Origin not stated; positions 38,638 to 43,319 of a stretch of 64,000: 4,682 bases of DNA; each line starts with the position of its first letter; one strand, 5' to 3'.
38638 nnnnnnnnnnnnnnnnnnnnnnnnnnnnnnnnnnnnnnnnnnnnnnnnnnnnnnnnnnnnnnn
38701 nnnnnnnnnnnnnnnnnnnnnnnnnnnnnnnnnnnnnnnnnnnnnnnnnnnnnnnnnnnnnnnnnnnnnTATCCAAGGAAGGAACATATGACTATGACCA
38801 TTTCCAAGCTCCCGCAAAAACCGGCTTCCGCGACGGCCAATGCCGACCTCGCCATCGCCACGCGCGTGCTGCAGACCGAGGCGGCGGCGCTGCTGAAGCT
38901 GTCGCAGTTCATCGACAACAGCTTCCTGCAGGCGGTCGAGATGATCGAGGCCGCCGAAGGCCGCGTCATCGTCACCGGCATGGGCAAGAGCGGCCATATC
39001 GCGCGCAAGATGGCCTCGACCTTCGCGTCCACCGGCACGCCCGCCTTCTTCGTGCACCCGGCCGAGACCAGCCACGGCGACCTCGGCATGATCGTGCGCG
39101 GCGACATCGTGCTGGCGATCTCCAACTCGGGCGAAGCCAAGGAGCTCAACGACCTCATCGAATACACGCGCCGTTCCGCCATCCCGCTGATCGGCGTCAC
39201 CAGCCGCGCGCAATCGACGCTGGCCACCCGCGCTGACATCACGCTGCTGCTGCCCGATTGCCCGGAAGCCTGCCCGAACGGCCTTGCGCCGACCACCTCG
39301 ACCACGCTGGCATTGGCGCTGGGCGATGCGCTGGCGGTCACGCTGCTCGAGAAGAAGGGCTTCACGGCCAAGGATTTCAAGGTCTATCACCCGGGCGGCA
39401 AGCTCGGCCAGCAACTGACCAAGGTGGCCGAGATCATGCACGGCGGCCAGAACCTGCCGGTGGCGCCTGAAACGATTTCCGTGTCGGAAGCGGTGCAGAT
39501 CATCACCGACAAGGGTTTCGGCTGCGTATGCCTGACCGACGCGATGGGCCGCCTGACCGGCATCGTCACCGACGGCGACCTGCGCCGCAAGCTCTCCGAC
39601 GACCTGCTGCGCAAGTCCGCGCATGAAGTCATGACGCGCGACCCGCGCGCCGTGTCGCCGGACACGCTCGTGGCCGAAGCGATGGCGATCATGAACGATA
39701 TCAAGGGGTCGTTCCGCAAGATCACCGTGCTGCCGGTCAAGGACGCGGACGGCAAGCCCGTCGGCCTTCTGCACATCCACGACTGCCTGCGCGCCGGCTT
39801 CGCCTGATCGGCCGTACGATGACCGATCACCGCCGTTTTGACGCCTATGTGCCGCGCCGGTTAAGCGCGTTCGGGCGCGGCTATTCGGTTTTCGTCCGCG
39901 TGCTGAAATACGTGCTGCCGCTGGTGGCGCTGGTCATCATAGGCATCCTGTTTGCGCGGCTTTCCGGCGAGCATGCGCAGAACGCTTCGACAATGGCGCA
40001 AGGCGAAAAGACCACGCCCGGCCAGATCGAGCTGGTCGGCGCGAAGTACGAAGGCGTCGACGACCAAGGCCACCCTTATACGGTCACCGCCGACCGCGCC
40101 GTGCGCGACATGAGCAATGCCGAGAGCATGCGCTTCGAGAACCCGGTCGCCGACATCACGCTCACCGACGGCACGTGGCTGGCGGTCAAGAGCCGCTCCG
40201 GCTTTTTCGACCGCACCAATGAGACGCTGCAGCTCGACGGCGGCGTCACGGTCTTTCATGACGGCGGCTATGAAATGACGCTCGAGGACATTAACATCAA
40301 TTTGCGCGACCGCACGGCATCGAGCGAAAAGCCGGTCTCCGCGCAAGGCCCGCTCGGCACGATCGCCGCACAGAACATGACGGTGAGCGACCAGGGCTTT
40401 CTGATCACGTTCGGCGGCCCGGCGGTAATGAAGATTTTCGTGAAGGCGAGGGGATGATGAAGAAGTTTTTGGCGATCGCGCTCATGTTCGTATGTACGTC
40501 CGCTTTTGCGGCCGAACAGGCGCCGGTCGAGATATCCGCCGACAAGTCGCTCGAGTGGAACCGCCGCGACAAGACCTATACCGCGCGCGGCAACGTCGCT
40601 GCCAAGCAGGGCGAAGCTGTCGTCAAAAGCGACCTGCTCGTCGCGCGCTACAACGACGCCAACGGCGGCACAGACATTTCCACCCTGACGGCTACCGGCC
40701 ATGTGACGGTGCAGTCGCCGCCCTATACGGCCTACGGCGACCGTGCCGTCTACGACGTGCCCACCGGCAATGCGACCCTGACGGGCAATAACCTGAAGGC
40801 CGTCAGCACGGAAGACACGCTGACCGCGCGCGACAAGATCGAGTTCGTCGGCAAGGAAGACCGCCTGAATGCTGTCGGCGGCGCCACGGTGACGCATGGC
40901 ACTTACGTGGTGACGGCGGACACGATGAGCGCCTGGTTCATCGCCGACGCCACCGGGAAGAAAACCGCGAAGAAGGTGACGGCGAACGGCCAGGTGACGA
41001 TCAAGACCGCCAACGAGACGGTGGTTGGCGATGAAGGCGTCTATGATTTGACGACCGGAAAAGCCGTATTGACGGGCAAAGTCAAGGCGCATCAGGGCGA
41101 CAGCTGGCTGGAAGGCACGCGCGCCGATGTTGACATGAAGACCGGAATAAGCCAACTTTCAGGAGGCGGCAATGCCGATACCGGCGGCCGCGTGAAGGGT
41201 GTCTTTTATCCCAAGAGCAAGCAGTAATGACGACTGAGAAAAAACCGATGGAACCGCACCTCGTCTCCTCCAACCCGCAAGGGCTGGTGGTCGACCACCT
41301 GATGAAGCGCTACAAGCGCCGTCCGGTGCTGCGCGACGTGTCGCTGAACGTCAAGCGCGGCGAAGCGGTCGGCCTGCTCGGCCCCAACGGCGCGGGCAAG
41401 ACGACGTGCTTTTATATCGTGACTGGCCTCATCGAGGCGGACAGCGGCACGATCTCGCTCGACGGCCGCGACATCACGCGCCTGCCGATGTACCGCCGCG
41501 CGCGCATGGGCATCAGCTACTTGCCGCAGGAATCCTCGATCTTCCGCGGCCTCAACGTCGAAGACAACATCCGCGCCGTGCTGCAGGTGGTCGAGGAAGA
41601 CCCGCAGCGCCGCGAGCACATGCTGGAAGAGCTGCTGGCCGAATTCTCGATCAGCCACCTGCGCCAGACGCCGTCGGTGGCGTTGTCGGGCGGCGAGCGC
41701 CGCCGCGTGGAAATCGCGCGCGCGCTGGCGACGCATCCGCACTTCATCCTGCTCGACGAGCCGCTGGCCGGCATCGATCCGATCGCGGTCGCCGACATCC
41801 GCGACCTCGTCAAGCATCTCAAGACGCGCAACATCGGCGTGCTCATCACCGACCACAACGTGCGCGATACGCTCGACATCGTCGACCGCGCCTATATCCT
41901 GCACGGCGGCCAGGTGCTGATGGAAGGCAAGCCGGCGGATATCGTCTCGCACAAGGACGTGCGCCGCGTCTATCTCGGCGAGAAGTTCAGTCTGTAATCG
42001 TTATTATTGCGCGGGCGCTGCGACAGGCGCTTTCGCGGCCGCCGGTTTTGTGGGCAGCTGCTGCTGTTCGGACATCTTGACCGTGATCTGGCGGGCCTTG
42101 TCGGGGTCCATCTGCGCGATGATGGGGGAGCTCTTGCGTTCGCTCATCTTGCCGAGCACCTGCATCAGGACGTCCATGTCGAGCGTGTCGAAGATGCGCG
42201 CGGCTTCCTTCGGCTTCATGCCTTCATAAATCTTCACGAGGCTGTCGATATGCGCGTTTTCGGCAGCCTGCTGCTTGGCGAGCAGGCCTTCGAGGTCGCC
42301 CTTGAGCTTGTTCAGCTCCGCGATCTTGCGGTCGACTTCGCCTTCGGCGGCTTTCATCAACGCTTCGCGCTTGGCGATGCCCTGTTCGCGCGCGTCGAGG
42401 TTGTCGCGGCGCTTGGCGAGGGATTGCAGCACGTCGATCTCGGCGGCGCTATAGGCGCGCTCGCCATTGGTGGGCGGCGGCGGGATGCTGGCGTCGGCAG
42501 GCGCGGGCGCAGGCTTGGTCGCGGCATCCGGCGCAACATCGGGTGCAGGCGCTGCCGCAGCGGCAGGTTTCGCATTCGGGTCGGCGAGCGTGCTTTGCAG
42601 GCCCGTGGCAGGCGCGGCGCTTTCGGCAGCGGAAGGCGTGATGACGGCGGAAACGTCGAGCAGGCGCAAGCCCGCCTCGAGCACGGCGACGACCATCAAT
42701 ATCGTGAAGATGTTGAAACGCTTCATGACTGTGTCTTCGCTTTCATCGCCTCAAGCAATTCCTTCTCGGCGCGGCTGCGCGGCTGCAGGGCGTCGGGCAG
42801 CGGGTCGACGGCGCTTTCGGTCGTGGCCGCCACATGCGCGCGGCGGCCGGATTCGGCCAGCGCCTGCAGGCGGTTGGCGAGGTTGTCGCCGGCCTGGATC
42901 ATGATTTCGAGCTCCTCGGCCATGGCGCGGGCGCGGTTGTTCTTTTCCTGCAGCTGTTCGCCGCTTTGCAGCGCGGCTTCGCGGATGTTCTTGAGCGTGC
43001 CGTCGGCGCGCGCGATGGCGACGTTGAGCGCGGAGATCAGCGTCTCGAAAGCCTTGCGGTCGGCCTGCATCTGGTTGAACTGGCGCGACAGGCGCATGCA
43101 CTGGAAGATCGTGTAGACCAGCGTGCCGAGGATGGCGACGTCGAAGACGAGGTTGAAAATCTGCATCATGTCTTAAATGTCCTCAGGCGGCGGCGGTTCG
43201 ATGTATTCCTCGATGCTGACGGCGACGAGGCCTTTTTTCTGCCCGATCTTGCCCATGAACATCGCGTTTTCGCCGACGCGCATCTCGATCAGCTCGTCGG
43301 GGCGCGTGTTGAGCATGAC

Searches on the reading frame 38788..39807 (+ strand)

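Call 12: search_protein_families(library=pfam, proteins=[window:38788-39807:+], max_evalue=0.001)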
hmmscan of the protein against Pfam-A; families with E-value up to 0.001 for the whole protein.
window:38788-39807:+ (339 aa): 3 families
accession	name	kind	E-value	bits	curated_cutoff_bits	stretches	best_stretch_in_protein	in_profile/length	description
PF01380.27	SIS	-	4.2e-29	101.4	25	1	57-184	5-130/131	SIS domain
PF00571.33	CBS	-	4.7e-21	75.3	24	2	280-336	3-54/57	CBS domain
PF13580.11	SIS_2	-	0.00065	20.2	27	0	102-139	101-138/138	SIS domain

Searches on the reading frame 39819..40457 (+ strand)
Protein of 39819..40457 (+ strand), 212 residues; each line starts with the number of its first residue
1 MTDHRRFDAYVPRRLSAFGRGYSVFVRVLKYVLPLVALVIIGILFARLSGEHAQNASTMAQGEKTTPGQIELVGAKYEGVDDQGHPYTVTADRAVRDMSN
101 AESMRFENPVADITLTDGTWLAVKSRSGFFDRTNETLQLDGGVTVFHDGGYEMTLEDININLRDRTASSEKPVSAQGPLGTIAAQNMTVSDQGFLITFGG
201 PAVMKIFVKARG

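Call 12: search_protein_families(library=pfam, proteins=[window:39819-40457:+], max_evalue=0.001)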
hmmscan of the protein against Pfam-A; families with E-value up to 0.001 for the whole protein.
window:39819-40457:+ (212 aa): 1 family
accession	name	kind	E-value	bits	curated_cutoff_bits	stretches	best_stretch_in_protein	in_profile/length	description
PF06835.18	LptC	-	7.9e-13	48.8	21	1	36-192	3-160/175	Lipopolysaccharide-assembly, LptC-related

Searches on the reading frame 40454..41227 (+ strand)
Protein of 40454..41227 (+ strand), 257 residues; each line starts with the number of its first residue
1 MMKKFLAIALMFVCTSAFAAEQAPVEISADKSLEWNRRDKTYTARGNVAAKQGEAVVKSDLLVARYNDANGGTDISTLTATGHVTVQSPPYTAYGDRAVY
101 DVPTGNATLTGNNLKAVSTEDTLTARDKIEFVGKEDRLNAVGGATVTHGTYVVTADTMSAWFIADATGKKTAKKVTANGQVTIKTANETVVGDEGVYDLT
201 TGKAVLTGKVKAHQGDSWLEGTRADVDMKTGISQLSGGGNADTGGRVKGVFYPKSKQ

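Call 12: search_protein_families(library=pfam, proteins=[window:40454-41227:+], max_evalue=0.001)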
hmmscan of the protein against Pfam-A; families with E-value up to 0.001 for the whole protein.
window:40454-41227:+ (257 aa): 1 family
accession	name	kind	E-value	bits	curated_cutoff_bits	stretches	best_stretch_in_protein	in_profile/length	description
PF03968.19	LptD_N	-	3.3e-18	66.4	20.4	2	26-125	1-102/113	LptA/(LptD N-terminal domain) LPS transport protein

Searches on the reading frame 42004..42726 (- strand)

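Call 12: search_protein_families(library=pfam, proteins=[window:42004-42726:-], max_evalue=0.001)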
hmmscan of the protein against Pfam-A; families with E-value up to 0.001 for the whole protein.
window:42004-42726:- (240 aa): 1 family
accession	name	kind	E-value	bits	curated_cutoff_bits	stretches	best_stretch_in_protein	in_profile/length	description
PF03448.22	MgtE_N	-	1.6e-07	32.3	25.9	1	159-221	2-64/102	MgtE intracellular N domain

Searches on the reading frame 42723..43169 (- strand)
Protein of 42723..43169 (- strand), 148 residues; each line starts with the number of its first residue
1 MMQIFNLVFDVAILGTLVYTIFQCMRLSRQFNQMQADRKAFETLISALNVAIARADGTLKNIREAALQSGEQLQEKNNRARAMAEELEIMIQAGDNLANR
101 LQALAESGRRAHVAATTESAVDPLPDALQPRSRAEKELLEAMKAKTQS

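Call 12: search_protein_families(library=pfam, proteins=[window:42723-43169:-], max_evalue=0.001)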
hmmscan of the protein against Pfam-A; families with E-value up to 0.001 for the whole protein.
window:42723-43169:- (148 aa): 1 family
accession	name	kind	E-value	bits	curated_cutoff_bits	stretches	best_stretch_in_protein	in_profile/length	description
PF20072.4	DUF6468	-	1.4e-15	57.6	26.9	1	34-109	1-76/76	Domain of unknown function (DUF6468)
